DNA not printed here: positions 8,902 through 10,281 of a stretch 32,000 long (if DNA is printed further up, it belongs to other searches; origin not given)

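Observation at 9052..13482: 1476-aa helicase-nuclease fusion as sole intact cargo: candidate single-gene defence system (Hhe/Nhi-like architecture)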

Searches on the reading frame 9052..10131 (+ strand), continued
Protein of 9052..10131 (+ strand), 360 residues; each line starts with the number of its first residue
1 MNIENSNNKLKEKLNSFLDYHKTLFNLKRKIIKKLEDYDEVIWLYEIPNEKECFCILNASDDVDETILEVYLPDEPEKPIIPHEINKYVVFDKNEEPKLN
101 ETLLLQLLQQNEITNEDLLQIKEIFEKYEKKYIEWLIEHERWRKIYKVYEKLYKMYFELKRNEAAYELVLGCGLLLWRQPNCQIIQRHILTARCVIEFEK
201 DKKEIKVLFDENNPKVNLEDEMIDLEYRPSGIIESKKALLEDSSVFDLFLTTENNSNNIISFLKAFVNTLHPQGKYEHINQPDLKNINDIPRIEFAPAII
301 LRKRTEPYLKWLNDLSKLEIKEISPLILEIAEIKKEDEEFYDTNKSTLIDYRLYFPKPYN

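Call 99: search_protein_families(library=pfam, proteins=[P0125, P0158, P0166, P0212, P0155], max_evalue=0.000001)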
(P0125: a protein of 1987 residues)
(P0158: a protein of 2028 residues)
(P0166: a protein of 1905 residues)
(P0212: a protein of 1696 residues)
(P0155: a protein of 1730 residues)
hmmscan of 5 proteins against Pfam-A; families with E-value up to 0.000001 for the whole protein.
P0125 (1987 aa): 8 families
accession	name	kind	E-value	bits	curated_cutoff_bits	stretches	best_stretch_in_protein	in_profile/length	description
PF18741.7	MTES_1575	-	1.4e-25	89.6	38.2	1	1393-1485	1-96/96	REase_MTES_1575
PF13087.12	AAA_12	-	2e-16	60.6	27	1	1159-1332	13-190/195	AAA domain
PF04539.22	Sigma70_r3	-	2.5e-14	53.6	25.3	1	1821-1882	10-71/78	Sigma-70 region 3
PF04545.22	Sigma70_r4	-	2.1e-13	50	24.1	1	1902-1954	2-50/50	Sigma-70, region 4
PF04542.20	Sigma70_r2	-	5.3e-10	39.4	24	1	1733-1798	3-68/71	Sigma-70 region 2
PF13245.12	AAA_19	-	1.8e-09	38.3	25.1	0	392-453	1-64/134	AAA domain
PF13086.12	AAA_11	-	5.4e-09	36.6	27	1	388-552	2-185/257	AAA domain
PF13604.12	AAA_30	-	1.8e-08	34.8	27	0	388-449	2-65/191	AAA domain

P0158 (2028 aa): 7 families
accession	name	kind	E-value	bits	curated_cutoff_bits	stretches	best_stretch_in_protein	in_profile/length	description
PF18741.7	MTES_1575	-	7.8e-26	90.4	38.2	1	1515-1607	1-96/96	REase_MTES_1575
PF13086.12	AAA_11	-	3.8e-20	73.2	27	2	506-638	2-145/257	AAA domain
PF13087.12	AAA_12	-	5.7e-20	72.1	27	1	1265-1454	1-191/195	AAA domain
PF11784.13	DUF3320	-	9.3e-11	42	25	1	1704-1747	7-50/50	Protein of unknown function (DUF3320)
PF13245.12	AAA_19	-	1.5e-08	35.3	25.1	0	510-571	1-64/134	AAA domain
PF03979.19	Sigma70_r1_1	-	2.2e-08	34.3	22.5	1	7-82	2-76/81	Sigma-70 factor, region 1.1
PF13604.12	AAA_30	-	1.4e-07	31.9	27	0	507-565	3-63/191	AAA domain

P0166 (1905 aa): 7 families
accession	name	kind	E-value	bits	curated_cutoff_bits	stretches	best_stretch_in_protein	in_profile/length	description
PF18741.7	MTES_1575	-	2.3e-32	111.4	38.2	1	1396-1488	1-96/96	REase_MTES_1575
PF13086.12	AAA_11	-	1.5e-14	54.8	27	1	399-536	3-154/257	AAA domain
PF13087.12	AAA_12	-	1.7e-13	51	27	1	1160-1352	3-190/195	AAA domain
PF04480.18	DUF559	-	9.3e-10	38.8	20.6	1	1397-1488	18-108/109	Protein of unknown function (DUF559)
PF14338.12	Mrr_N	-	1.2e-08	35.4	29.5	1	1816-1900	5-86/87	Mrr N-terminal domain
PF13604.12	AAA_30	-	2.8e-08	34.2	27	0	399-458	3-64/191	AAA domain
PF13245.12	AAA_19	-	1e-07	32.6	25.1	0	405-477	4-77/134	AAA domain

P0212 (1696 aa): 6 families
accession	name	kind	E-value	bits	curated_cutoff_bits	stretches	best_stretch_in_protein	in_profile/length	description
PF18741.7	MTES_1575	-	6.9e-28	97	38.2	1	1582-1674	1-96/96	REase_MTES_1575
PF13086.12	AAA_11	-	1.1e-12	48.7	27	1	573-748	3-191/257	AAA domain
PF13087.12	AAA_12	-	1.7e-12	47.8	27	1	1347-1521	15-191/195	AAA domain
PF13245.12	AAA_19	-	3.2e-11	44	25.1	0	576-666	1-72/134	AAA domain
PF13604.12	AAA_30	-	6.7e-11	42.7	27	0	572-635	2-67/191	AAA domain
PF00580.27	UvrD-helicase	-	1.6e-07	31.7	23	0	573-751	2-185/271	UvrD/REP helicase N-terminal domain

P0155 (1730 aa): 5 families
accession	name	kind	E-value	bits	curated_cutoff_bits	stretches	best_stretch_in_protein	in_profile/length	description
PF18741.7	MTES_1575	-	3.1e-22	78.9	38.2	1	1466-1556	1-94/96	REase_MTES_1575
PF13086.12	AAA_11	-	4e-18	66.6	27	1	460-586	3-146/257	AAA domain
PF13087.12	AAA_12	-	2.2e-16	60.4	27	1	1223-1406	4-190/195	AAA domain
PF13604.12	AAA_30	-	4.4e-10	40.1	27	0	460-524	3-69/191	AAA domain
PF13245.12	AAA_19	-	6.7e-10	39.7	25.1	0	463-524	1-64/134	AAA domain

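Call 102: find_encoding_contigs(protein=P0125, flank=4000, max_places=3)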
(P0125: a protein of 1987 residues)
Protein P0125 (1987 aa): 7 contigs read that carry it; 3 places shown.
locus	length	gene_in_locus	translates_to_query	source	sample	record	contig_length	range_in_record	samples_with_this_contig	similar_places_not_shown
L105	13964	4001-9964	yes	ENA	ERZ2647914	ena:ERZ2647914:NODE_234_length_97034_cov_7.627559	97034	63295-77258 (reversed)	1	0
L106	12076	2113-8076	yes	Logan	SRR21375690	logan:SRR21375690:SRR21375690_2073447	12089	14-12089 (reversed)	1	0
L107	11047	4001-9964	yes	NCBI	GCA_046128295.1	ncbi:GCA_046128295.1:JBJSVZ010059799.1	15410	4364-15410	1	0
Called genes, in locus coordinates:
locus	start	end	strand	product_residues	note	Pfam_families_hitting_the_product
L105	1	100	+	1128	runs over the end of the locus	PF13091:PLDc_2, PF09565:RE_NgoFVII (weak), PF00176:SNF2-rel_dom, PF04851:ResIII (weak), PF00270:DEAD (faint), PF00271:Helicase_C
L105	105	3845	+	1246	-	PF02384:N6_Mtase (faint), PF07669:Eco57I, PF12950:TaqI_C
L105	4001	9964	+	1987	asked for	PF13086:AAA_11, PF13245:AAA_19 (weak), PF13604:AAA_30 (weak), PF13087:AAA_12, PF18741:MTES_1575, PF04542:Sigma70_r2, PF04539:Sigma70_r3, PF04545:Sigma70_r4, +2 more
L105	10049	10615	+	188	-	-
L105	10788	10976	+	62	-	-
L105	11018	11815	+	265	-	-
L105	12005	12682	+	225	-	-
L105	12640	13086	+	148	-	PF04313:HSDR_N (weak), PF13588:HSDR_N_2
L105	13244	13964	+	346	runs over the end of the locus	PF01939:NucS_C (weak)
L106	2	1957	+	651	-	?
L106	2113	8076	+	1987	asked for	PF13086:AAA_11, PF13245:AAA_19 (weak), PF13604:AAA_30 (weak), PF13087:AAA_12, PF18741:MTES_1575, PF04542:Sigma70_r2, PF04539:Sigma70_r3, PF04545:Sigma70_r4, +2 more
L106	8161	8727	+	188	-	-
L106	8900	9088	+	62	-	-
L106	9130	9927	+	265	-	-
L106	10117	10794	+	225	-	-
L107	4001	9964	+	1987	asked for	PF13086:AAA_11, PF13245:AAA_19 (weak), PF13604:AAA_30 (weak), PF13087:AAA_12, PF18741:MTES_1575, PF04542:Sigma70_r2, PF04539:Sigma70_r3, PF04545:Sigma70_r4, +2 more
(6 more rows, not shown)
